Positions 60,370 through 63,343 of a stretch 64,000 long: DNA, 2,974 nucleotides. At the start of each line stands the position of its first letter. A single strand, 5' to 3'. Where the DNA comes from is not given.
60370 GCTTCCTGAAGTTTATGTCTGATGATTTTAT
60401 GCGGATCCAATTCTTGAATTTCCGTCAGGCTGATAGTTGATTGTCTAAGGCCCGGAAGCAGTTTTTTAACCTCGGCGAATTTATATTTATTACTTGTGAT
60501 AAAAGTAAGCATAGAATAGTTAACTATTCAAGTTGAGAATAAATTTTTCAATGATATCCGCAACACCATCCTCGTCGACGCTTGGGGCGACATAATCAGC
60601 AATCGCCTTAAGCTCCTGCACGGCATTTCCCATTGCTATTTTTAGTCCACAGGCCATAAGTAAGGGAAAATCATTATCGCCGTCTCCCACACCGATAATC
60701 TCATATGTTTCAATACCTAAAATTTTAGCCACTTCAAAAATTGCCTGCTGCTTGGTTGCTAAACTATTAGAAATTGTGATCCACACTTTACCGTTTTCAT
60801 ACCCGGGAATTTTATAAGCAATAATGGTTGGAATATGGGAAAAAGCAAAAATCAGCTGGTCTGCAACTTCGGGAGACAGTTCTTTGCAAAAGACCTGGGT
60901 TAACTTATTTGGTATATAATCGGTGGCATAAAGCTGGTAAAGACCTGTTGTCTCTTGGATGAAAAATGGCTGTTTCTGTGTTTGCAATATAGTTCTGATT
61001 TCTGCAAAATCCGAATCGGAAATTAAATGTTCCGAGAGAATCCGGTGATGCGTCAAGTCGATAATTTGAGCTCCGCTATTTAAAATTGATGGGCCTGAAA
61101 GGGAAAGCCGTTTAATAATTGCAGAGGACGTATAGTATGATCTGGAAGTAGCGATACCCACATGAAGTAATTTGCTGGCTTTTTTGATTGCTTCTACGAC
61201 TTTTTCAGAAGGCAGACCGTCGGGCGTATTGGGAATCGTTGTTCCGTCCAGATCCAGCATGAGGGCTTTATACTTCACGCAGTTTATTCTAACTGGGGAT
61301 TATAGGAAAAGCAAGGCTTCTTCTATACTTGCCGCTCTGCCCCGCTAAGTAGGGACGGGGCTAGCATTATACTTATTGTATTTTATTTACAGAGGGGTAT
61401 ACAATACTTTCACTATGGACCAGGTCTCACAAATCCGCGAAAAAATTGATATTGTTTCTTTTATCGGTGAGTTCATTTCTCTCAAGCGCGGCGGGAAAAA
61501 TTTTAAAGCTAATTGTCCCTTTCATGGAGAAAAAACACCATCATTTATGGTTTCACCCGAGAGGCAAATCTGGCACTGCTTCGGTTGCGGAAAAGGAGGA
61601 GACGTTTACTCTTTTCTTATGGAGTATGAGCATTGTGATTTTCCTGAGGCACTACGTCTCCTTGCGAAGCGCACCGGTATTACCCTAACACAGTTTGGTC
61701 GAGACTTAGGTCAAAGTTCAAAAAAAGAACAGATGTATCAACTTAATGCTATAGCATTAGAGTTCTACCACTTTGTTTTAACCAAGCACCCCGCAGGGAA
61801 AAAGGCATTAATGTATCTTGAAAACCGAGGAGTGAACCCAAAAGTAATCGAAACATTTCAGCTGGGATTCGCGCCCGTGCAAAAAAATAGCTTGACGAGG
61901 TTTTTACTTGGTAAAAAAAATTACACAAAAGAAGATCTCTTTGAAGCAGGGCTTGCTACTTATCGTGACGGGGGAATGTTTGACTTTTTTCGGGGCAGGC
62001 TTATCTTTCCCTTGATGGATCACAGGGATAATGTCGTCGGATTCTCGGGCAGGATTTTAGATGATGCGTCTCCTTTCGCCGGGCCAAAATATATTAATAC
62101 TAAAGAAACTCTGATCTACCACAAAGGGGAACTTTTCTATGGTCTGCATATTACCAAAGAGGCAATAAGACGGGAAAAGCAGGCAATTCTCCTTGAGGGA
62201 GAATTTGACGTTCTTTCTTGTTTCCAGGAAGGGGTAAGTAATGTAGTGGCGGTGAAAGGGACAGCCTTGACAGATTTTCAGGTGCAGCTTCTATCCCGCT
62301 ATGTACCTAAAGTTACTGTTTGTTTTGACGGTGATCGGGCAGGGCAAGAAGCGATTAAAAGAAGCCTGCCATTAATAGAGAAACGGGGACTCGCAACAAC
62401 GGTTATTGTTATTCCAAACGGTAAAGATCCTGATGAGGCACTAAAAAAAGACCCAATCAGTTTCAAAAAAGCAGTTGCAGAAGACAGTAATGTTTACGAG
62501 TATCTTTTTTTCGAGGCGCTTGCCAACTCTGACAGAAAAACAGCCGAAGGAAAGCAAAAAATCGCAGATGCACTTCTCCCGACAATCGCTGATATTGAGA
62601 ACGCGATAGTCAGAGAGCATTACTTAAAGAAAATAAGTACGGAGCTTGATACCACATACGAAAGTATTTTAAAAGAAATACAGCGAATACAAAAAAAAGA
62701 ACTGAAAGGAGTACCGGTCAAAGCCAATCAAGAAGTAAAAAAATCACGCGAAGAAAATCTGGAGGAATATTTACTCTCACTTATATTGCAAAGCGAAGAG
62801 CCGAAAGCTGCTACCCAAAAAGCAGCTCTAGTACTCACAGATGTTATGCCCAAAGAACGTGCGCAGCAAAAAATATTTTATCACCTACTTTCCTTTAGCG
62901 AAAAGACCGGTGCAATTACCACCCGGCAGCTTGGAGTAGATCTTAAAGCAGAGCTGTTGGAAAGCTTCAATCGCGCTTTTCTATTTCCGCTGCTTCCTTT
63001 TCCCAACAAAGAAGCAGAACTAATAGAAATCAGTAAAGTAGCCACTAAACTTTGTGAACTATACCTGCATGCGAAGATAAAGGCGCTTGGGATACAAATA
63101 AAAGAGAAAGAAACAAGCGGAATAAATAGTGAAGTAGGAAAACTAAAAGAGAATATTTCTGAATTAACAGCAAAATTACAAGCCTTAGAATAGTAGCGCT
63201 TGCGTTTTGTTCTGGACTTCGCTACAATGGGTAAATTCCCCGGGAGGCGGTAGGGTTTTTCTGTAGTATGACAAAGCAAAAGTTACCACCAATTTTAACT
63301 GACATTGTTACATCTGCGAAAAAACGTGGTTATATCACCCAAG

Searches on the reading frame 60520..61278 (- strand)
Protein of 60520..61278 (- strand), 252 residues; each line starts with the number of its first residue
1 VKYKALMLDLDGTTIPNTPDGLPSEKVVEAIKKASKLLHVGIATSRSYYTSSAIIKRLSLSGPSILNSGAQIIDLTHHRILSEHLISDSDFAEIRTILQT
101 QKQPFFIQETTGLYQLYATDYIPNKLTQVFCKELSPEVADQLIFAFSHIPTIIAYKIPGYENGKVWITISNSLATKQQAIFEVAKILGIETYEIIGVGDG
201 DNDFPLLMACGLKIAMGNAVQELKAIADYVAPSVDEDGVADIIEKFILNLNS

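Call 29: search_protein_families(library=pfam, proteins=[window:60520-61278:-], max_evalue=0.0001)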
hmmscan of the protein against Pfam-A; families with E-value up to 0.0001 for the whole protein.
window:60520-61278:- (252 aa): 2 families
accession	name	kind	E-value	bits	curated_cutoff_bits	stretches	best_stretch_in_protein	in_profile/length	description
PF08282.18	Hydrolase_3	-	3.5e-37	129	20.9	2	137-243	152-255/255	haloacid dehalogenase-like hydrolase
PF05116.19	S6PP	-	3.6e-06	27.2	20.3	1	4-223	3-213/247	Sucrose-6F-phosphate phosphohydrolase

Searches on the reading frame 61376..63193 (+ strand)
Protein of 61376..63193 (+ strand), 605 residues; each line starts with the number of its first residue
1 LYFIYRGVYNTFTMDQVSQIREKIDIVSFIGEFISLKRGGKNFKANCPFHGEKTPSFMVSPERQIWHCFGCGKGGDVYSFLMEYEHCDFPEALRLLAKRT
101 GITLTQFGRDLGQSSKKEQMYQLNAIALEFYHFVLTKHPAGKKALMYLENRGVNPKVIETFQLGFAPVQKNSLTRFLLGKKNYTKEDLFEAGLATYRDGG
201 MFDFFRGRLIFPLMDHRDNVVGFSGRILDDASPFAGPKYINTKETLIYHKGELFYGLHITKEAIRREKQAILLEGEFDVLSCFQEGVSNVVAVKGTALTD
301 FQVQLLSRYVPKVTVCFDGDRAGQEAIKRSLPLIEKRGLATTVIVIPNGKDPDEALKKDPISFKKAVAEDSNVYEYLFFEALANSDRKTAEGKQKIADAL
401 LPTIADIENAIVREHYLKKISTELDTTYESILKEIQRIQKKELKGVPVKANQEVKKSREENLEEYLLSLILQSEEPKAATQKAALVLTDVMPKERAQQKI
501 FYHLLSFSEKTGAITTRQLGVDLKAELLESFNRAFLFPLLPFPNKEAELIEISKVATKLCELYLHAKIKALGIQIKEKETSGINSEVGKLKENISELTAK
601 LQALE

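Call 27: search_protein_families(library=pfam, proteins=[window:61376-63193:+], max_evalue=0.00001)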
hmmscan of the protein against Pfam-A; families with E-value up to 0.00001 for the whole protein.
window:61376-63193:+ (605 aa): 7 families
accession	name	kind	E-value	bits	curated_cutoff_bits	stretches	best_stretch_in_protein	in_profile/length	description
PF08275.17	DNAG_N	-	1.2e-35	122.8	26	1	134-259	4-126/128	DNA primase catalytic core, N-terminal domain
PF01807.25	Zn_ribbon_DnaG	-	8.9e-35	118.9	24.9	1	15-105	4-94/98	CHC2 zinc finger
PF13155.12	Toprim_2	-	6.5e-23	81.3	22.1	1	271-356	1-88/88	Toprim-like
PF13662.12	Toprim_4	-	2.5e-13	50.5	25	1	269-343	2-83/85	Toprim domain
PF10410.14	DnaB_bind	-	1.3e-10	41.8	20.6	1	375-425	2-52/56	DnaB-helicase binding domain of primase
PF01751.28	Toprim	-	1.4e-08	35.3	23.1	1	270-338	2-88/96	Toprim domain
PF13362.12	Toprim_3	-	4e-08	34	27.2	1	270-358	2-91/95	Toprim domain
